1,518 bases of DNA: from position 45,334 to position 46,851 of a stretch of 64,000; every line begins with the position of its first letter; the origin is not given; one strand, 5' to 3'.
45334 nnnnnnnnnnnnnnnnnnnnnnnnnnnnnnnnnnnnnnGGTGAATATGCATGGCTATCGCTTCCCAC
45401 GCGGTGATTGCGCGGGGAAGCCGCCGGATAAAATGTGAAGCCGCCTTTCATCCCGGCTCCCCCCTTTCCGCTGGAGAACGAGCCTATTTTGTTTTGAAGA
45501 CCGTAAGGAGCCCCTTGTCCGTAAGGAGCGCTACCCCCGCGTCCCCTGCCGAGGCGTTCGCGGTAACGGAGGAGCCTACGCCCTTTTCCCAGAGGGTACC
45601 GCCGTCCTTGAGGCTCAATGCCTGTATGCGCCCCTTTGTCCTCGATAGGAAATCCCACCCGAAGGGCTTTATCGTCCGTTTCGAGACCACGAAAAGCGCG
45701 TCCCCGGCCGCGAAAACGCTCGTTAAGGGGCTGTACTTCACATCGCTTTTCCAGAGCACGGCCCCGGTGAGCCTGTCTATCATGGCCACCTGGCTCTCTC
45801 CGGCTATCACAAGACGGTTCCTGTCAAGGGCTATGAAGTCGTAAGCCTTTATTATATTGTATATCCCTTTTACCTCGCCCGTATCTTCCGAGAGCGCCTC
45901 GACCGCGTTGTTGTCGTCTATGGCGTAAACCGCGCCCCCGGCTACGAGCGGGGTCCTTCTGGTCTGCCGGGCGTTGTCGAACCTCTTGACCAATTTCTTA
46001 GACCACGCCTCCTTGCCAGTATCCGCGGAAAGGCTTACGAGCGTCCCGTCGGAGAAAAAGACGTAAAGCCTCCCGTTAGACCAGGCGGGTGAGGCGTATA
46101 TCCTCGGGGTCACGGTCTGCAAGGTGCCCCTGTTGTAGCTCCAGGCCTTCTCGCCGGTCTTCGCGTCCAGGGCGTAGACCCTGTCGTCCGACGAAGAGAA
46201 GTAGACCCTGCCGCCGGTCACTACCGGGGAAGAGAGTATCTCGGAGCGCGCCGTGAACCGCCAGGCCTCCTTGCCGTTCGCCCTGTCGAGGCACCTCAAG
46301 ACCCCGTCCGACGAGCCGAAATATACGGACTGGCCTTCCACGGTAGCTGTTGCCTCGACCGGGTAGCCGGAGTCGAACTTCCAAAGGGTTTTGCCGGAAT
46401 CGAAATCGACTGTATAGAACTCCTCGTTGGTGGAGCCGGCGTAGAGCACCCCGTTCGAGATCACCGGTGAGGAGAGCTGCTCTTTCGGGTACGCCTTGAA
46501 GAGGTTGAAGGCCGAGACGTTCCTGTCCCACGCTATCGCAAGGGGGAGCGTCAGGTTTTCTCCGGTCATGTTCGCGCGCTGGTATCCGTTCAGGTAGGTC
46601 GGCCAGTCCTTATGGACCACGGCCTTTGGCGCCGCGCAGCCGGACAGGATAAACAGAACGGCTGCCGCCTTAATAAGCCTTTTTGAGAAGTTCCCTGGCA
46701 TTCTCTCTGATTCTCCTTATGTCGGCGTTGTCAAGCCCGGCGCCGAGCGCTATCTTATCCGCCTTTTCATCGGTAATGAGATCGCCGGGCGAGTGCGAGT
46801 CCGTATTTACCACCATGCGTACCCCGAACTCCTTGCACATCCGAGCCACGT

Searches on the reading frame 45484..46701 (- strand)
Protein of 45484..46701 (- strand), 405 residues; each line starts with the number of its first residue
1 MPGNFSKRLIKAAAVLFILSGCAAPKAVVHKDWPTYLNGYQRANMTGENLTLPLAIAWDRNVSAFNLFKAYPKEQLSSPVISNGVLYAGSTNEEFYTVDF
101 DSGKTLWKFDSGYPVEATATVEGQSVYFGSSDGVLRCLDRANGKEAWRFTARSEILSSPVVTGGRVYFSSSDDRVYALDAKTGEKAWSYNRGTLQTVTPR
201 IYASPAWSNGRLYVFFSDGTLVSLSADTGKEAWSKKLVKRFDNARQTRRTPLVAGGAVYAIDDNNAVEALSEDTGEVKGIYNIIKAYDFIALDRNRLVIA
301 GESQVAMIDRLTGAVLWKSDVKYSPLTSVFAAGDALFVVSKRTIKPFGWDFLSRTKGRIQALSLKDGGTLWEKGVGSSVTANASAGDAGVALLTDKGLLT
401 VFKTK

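Call 11: search_protein_families(library=pfam, proteins=[window:45484-46701:-], max_evalue=0.0001)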
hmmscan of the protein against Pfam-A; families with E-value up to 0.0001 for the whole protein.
window:45484-46701:- (405 aa): 3 families
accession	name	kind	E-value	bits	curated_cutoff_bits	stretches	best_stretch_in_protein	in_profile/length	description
PF13360.13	PQQ_2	-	1.6e-45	156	27.6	2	96-319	6-233/233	Outer membrane protein assembly factor BamB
PF13570.13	Beta-prop_ACSF4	-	1.2e-30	107.5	133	1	78-237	8-173/329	Beta-alanine-activating enzyme, beta-propeller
PF01011.28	PQQ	-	4.8e-22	78.8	26.7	1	155-192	49-86/595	Glucose/ethanol/alcohol dehydrogenase, beta-propeller domain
